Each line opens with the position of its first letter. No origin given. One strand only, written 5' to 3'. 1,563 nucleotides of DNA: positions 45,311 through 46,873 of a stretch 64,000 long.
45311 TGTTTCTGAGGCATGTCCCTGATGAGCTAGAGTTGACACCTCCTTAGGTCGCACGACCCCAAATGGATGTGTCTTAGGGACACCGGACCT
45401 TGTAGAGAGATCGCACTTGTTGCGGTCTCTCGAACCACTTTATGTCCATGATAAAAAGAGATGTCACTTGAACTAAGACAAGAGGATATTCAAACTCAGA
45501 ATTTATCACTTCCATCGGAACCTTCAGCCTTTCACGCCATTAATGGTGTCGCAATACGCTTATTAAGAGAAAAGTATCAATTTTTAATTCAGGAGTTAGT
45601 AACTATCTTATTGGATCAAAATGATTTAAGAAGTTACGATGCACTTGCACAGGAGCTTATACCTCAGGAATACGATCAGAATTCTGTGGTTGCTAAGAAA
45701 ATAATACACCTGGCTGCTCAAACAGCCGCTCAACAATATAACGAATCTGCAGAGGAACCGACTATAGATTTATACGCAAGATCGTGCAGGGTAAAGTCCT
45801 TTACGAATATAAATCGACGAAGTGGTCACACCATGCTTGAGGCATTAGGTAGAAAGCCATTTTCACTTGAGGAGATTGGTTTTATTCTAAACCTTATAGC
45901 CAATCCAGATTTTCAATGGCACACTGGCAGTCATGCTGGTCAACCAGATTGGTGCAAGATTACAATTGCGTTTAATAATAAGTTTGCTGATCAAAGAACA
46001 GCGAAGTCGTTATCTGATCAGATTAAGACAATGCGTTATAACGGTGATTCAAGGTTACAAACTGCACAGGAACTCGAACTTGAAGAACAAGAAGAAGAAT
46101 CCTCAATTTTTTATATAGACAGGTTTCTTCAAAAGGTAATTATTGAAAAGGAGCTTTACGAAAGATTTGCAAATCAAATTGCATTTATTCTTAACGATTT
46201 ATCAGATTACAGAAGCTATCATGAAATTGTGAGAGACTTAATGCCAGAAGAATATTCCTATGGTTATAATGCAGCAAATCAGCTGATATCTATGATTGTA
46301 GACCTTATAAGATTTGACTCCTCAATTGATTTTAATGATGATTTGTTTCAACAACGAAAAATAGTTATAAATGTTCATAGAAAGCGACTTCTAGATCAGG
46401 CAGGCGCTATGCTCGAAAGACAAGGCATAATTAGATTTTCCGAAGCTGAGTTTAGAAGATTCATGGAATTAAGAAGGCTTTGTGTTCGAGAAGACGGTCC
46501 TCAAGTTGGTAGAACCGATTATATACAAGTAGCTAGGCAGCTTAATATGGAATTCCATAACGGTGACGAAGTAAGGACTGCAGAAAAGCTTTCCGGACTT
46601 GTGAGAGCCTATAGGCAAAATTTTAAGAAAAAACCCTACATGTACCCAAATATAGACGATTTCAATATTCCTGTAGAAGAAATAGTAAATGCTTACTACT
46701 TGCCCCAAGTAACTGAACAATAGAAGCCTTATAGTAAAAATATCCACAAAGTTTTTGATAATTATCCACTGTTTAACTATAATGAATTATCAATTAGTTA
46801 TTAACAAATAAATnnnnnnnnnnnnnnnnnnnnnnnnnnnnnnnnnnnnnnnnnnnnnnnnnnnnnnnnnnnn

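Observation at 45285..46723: Structured GC-rich leader of about 170 nt preceding a 420-aa protein with an internal duplication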

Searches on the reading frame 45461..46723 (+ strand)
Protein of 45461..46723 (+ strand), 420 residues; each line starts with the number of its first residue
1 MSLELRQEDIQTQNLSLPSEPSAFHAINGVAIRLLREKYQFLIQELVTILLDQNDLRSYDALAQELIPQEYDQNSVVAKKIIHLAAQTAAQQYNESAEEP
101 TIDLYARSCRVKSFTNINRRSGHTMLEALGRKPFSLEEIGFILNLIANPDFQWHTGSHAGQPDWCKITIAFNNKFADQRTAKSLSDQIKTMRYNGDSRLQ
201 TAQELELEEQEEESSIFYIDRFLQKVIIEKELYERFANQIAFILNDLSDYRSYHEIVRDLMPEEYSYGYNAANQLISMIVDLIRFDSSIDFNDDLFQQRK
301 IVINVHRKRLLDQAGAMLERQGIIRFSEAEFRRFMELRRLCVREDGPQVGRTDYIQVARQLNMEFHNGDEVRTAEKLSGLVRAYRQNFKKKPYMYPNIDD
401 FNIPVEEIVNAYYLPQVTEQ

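Call 10: search_protein_families(library=pfam, proteins=[window:45461-46723:+], max_evalue=0.1)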
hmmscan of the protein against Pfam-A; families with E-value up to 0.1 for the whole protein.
window:45461-46723:+ (420 aa): 0 families

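Call 11: search_protein_families(library=phrogs, proteins=[window:45461-46723:+], max_evalue=0.1)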
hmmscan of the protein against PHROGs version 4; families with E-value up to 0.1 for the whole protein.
window:45461-46723:+ (420 aa): 0 families

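Call 12: search_protein_families(library=padloc, proteins=[window:45461-46723:+], max_evalue=0.1)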
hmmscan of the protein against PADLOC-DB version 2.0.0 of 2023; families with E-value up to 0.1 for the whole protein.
window:45461-46723:+ (420 aa): 0 families

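Call 13: find_related_loci(query=window:45461-46723:+, collection=genome_contigs, flank=3000)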
Query window:45461-46723:+ (420 aa) in genome_contigs; peptide patterns used: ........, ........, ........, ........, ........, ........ (x = any residue, [..] = any of these).
60 stretches matched a pattern, but none encodes a relative of the query by tblastn (E <= 1e-3).

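Call 14: find_homologous_proteins(query=window:45461-46723:+)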
Query window:45461-46723:+ (420 aa): 6 proteins with E <= 0.001 among 7306 candidates.
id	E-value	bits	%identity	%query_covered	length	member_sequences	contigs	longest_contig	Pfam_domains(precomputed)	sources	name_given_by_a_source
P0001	2.0e-262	888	95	100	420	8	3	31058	-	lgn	-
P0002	3.8e-168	578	65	96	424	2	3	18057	-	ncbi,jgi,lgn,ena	-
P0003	9.3e-147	507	59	97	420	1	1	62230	-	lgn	-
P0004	9.7e-142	491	58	95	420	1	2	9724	-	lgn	-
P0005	2.5e-139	483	57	98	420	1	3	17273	-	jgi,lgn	-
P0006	8.9e-139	481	57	97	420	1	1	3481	-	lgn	-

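Call 15: find_encoding_contigs(protein=P0001, flank=4000, max_places=3)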
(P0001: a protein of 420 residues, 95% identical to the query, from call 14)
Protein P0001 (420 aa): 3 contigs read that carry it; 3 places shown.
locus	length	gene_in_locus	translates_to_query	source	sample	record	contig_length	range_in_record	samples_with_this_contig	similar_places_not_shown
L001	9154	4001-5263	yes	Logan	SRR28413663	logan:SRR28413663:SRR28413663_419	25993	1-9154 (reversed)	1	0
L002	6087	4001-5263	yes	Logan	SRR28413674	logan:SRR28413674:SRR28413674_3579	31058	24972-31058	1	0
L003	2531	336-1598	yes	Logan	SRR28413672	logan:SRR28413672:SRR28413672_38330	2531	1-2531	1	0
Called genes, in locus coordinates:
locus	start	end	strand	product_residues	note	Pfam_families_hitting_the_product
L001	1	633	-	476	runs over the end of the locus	PF14397:ATPgrasp_ST (faint), PF02655:ATP-grasp_3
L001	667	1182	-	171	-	PF08123:DOT1 (faint)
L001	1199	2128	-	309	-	PF00291:PALP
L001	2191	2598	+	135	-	-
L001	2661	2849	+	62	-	-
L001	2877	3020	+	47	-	-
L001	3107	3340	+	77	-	-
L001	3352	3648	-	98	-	PF08922:DUF1905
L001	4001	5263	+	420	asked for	-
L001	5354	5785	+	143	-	PF00436:SSB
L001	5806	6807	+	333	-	PF03372:Exo_endo_phos (weak)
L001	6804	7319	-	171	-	PF00588:SpoU_methylase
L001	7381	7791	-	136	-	-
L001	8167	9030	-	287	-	PF08538:DUF1749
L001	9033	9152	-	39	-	?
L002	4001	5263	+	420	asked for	-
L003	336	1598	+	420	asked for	-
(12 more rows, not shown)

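Call 16: find_encoding_contigs(protein=P0002, flank=4000, max_places=3)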
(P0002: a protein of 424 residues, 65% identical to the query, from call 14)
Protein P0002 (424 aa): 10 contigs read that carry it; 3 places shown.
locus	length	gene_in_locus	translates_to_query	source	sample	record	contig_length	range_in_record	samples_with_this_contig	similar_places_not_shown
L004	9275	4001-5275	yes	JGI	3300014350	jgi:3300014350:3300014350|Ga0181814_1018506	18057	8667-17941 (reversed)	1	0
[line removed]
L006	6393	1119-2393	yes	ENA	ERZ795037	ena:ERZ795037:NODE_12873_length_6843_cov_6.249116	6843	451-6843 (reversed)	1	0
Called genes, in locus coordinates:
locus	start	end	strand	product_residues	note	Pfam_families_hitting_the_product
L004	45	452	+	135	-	-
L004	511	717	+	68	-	-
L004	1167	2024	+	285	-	-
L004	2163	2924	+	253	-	PF00459:Inositol_P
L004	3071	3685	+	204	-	-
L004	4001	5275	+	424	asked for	-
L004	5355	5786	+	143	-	PF00436:SSB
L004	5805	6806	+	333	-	PF03372:Exo_endo_phos (weak)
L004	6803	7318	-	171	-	PF00588:SpoU_methylase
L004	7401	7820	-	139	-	-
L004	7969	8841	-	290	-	PF08538:DUF1749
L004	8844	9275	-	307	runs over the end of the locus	PF00294:PfkB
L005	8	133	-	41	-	-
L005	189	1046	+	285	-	-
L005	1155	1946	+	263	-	PF00459:Inositol_P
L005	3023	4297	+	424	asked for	-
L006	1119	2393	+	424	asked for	-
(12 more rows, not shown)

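Call 17: find_encoding_contigs(protein=P0003, flank=4000, max_places=3)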
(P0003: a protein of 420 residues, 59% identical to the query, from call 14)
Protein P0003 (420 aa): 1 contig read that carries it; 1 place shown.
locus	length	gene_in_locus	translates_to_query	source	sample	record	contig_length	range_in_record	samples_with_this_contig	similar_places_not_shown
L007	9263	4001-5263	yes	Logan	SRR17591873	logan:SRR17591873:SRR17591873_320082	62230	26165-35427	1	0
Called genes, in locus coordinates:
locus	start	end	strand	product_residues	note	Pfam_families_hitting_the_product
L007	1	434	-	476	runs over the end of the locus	PF14397:ATPgrasp_ST (faint), PF02655:ATP-grasp_3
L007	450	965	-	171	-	-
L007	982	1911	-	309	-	PF00291:PALP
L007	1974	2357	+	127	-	-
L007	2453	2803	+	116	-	-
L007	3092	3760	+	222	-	PF03167:UDG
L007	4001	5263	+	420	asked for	-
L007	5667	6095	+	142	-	PF00436:SSB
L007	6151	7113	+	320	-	PF03372:Exo_endo_phos (faint)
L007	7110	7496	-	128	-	PF00903:Glyoxalase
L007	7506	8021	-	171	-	PF00588:SpoU_methylase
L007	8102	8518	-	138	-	-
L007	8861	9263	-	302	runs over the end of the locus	PF00294:PfkB, PF08543:Phos_pyr_kin (faint)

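Call 18: find_encoding_contigs(protein=P0004, flank=4000, max_places=2)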
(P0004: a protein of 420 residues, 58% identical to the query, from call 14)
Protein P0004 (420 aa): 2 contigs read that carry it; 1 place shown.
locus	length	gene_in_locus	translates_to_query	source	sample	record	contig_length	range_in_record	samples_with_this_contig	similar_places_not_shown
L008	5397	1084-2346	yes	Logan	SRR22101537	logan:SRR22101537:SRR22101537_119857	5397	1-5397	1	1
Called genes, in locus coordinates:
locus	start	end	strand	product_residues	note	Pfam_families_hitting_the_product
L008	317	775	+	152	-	-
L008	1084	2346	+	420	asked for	-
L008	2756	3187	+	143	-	PF00436:SSB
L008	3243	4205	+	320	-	-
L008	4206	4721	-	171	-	PF00588:SpoU_methylase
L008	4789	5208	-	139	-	-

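Call 19: find_encoding_contigs(protein=P0005, flank=4000, max_places=3)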
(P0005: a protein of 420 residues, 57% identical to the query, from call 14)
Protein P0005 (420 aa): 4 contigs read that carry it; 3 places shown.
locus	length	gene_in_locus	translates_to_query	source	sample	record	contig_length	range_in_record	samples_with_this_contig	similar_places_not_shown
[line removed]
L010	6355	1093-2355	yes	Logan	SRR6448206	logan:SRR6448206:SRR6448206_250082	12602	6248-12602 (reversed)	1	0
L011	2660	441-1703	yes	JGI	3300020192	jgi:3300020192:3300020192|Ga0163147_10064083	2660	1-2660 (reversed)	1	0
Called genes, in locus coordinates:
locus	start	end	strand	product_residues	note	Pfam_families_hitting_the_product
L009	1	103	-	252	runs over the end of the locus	-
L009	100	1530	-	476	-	PF14397:ATPgrasp_ST (faint), PF02655:ATP-grasp_3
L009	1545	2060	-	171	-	-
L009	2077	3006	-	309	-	PF00291:PALP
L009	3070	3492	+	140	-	-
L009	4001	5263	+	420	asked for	-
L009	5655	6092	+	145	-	PF00436:SSB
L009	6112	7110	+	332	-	PF03372:Exo_endo_phos (weak)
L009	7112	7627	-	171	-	PF00588:SpoU_methylase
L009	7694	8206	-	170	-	-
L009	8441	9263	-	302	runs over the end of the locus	PF00294:PfkB, PF08543:Phos_pyr_kin (weak)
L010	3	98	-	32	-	?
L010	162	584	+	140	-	-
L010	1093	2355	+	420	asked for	-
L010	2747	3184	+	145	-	PF00436:SSB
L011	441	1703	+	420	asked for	-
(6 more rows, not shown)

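Call 20: find_encoding_contigs(protein=P0006, flank=4000, max_places=2)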
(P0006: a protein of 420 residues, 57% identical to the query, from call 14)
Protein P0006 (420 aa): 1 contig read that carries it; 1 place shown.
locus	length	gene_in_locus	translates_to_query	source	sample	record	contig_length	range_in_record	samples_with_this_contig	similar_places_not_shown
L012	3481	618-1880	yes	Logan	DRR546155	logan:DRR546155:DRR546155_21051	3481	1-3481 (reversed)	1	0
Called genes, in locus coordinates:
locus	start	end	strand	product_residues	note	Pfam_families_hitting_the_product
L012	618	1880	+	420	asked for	-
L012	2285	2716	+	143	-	PF00436:SSB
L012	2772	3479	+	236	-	?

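Call 33: find_homologous_proteins(query=A3, max_evalue=0.01)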
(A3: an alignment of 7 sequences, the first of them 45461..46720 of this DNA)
Query A3 (7 sequences) (420 aa, profile of the alignment): 6 proteins with E <= 0.01 among 8000 candidates.
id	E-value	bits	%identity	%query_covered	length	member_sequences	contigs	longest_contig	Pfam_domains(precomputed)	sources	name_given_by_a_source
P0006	3.0e-239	812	57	97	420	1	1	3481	-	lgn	-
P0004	6.0e-239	811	58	95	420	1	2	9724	-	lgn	-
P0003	3.6e-234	795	59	97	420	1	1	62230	-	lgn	-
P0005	4.9e-231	785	57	98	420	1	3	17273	-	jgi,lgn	-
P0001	6.3e-231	785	95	100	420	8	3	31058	-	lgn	-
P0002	1.5e-222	757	65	96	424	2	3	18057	-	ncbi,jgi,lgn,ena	-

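Call 38: predict_structure(alignment_id=A3)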
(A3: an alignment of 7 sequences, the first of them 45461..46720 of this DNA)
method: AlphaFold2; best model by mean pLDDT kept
length: 420 residues; sequences in the alignment: 7
mean_pLDDT: 71.0   pTM: 0.30
mean pLDDT of the five models: 71.0, 68.6, 67.5, 64.4, 63.3
residues with pLDDT >= 90: 25; 70-90: 251; 50-70: 69; < 50: 75
segments of 3 or more residues with pLDDT < 50: 1-21, 121-130, 210-224, 305-324, 415-420
pLDDT, mean of each block of 10 residues (from residue 1): 31 36 54 77 88 85 89 80 85 82 79 63 44 79 83 65 84 80 75 71 64 40 52 82 78 75 62 71 81 74 49 38 61 91 84 91 87 81 78 80 85 48
secondary structure, 60 per line:
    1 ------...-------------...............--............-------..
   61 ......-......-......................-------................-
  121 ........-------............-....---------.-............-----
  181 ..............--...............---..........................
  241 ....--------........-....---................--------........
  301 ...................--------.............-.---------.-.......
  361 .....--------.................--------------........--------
elements in order: H23-37 H40-51 H59-66 H68-73 H75-96 H104-119 H121-128 H136-147 H164-175 H181-194 H197-211 H215-244 H253-260 H262-265 H269-284 H293-319 H328-340 H354-365 H374-390 H405-412

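Call 60: search_protein_representatives(alignment_id=A3)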
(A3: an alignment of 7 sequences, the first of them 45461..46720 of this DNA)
Query: 7 sequences, 420 profile positions. Proteins with E-value up to 0.001 (for the whole library): 74; up to 1e-10: 11; up to 1e-30: 6. The best 74 are listed.
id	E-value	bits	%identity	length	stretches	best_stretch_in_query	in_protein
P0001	2.0e-231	784.6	-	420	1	1-420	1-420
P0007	2.1e-70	254.2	-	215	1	12-208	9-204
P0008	1.1e-62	228.8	-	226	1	190-415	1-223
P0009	3.2e-51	191.0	-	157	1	261-416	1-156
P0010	1.6e-40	155.8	-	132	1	85-211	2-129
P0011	1.0e-39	153.1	-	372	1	36-417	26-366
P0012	6.2e-16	74.7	-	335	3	26-194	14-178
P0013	4.9e-13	65.2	-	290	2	34-198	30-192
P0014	6.4e-12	61.5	-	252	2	314-382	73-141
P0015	1.2e-11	60.7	-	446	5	330-387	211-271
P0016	2.4e-11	59.6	-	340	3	25-186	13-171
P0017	1.1e-10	57.5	-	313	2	74-193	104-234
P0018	2.8e-10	56.1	-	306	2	136-196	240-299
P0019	3.2e-10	55.9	-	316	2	133-186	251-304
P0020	4.1e-09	52.3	-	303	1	122-187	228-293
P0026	1.1e-07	47.6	-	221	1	48-199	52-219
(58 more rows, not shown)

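Call 61: search_protein_families(library=pfam, proteins=[P0011, P0012, P0013, P0014, P0015, P0016, P0017, P0018, P0020, P0026], max_evalue=0.01)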
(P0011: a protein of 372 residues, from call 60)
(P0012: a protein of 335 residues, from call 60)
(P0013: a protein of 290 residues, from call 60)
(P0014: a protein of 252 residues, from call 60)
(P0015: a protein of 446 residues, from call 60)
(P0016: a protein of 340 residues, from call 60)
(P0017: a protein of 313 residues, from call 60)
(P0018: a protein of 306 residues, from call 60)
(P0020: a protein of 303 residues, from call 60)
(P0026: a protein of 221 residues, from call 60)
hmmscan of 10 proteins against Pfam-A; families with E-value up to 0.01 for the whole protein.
P0011 (372 aa): 0 families

P0012 (335 aa): 2 families
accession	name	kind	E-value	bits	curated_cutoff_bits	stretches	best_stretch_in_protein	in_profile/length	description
PF13837.12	Myb_DNA-bind_4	-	0.00012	22.8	27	0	269-334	2-67/89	Myb/SANT-like DNA-binding domain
PF13921.12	Myb_DNA-bind_6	-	0.00024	21.7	22.9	0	197-279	1-60/60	Myb-like DNA-binding domain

P0013 (290 aa): 1 family
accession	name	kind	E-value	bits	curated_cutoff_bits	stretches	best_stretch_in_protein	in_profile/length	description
PF13921.12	Myb_DNA-bind_6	-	0.00057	20.5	22.9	0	133-221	1-60/60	Myb-like DNA-binding domain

P0014 (252 aa): 1 family
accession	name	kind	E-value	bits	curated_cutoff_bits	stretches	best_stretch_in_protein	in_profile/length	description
PF13921.12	Myb_DNA-bind_6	-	0.005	17.4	22.9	0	161-214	1-36/60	Myb-like DNA-binding domain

P0015 (446 aa): 7 families
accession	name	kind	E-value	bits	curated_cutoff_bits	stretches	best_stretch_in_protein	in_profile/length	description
PF12627.12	PolyA_pol_RNAbd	-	5.3e-07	29.8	22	0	74-99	20-45/64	Probable RNA and SrmB- binding site of polymerase A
PF04656.17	Pox_E6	-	5.6e-05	22.3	25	0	397-431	135-169/566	Pox virus E6 protein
PF04808.17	CTV_P23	-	0.0002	21.4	22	0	86-141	125-172/209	Citrus tristeza virus (CTV) P23 protein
PF14041.11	Lipoprotein_21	-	0.0016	19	25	0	327-381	28-83/87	LppP/LprE lipoprotein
PF19575.5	HTH_58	-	0.003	17.9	23.8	0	239-257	13-31/62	Helix-turn-helix domain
PF21078.2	GDH_HM3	-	0.0032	18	24.6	0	229-250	40-61/66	Glutamate dehydrogenase, helical motif 3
PF14684.11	Tricorn_C1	-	0.004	17.5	24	0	354-376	31-53/59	Tricorn protease C1 domain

P0016 (340 aa): 3 families
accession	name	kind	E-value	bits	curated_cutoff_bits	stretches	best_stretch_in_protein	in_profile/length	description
PF13921.12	Myb_DNA-bind_6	-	0.00042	20.9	22.9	0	197-278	1-59/60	Myb-like DNA-binding domain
PF00249.37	Myb_DNA-binding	-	0.0018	18.8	24.4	0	270-283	3-16/46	Myb-like DNA-binding domain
PF13837.12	Myb_DNA-bind_4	-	0.009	16.8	27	0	270-328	3-56/89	Myb/SANT-like DNA-binding domain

P0017 (313 aa): 3 families
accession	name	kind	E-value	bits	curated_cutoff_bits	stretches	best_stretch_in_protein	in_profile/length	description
PF13921.12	Myb_DNA-bind_6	-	7.6e-09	36.1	22.9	1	177-259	2-60/60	Myb-like DNA-binding domain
PF00249.37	Myb_DNA-binding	-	2e-05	25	24.4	1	176-233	4-44/46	Myb-like DNA-binding domain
PF13873.12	Myb_DNA-bind_5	-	0.0045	17.3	21.7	0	207-239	41-73/78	Myb/SANT-like DNA-binding domain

P0018 (306 aa): 2 families
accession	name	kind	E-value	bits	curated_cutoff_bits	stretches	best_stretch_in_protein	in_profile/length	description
PF13921.12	Myb_DNA-bind_6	-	0.0045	17.6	22.9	0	240-301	1-43/60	Myb-like DNA-binding domain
PF00249.37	Myb_DNA-binding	-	0.0074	16.8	24.4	0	264-299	18-44/46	Myb-like DNA-binding domain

P0020 (303 aa): 0 families

P0026 (221 aa): 0 families

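Call 63: find_encoding_contigs(protein=P0011, flank=4000, max_places=3)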
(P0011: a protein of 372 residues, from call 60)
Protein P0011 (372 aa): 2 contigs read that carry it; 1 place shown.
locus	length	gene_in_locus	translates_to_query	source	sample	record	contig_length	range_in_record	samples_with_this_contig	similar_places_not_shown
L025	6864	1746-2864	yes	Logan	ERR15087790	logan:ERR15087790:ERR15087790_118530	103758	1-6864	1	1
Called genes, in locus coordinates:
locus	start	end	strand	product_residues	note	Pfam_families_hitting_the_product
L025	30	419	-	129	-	PF08818:DUF1801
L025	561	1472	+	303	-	PF01544:CorA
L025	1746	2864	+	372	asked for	-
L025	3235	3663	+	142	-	PF00436:SSB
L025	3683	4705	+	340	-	-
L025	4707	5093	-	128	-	-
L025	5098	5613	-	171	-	PF00588:SpoU_methylase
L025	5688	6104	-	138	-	-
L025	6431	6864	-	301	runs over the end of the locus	PF00294:PfkB, PF08543:Phos_pyr_kin (weak)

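Call 66: find_encoding_contigs(protein=P0007, flank=3000, max_places=4)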
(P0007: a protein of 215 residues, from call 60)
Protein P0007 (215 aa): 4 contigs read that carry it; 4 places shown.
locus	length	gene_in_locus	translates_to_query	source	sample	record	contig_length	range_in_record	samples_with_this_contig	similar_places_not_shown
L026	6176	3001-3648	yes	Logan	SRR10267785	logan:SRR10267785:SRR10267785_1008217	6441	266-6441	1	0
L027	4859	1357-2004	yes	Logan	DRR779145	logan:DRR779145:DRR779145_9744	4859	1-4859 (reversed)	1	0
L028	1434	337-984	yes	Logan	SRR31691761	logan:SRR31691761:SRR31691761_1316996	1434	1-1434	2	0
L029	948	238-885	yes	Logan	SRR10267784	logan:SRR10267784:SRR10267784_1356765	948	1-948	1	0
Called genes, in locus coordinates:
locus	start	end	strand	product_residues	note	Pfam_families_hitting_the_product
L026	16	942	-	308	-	PF00291:PALP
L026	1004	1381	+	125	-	-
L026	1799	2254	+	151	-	-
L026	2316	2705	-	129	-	PF08818:DUF1801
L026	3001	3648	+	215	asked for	-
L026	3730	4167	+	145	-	PF00436:SSB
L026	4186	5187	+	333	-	-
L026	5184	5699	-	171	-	PF00588:SpoU_methylase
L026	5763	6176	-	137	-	?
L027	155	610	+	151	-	-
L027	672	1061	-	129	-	PF08818:DUF1801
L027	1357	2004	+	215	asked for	-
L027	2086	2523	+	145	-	PF00436:SSB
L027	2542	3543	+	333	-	-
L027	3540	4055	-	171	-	PF00588:SpoU_methylase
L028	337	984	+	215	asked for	-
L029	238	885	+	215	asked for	-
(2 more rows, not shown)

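Call 67: find_encoding_contigs(protein=P0013, flank=3000, max_places=3)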
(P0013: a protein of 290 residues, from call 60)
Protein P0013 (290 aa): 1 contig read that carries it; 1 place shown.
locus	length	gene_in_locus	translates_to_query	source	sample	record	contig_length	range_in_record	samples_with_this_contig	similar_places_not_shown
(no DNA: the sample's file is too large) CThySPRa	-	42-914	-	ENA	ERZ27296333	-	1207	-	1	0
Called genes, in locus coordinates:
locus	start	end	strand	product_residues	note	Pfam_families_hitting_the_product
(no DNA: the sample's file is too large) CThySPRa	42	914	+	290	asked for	-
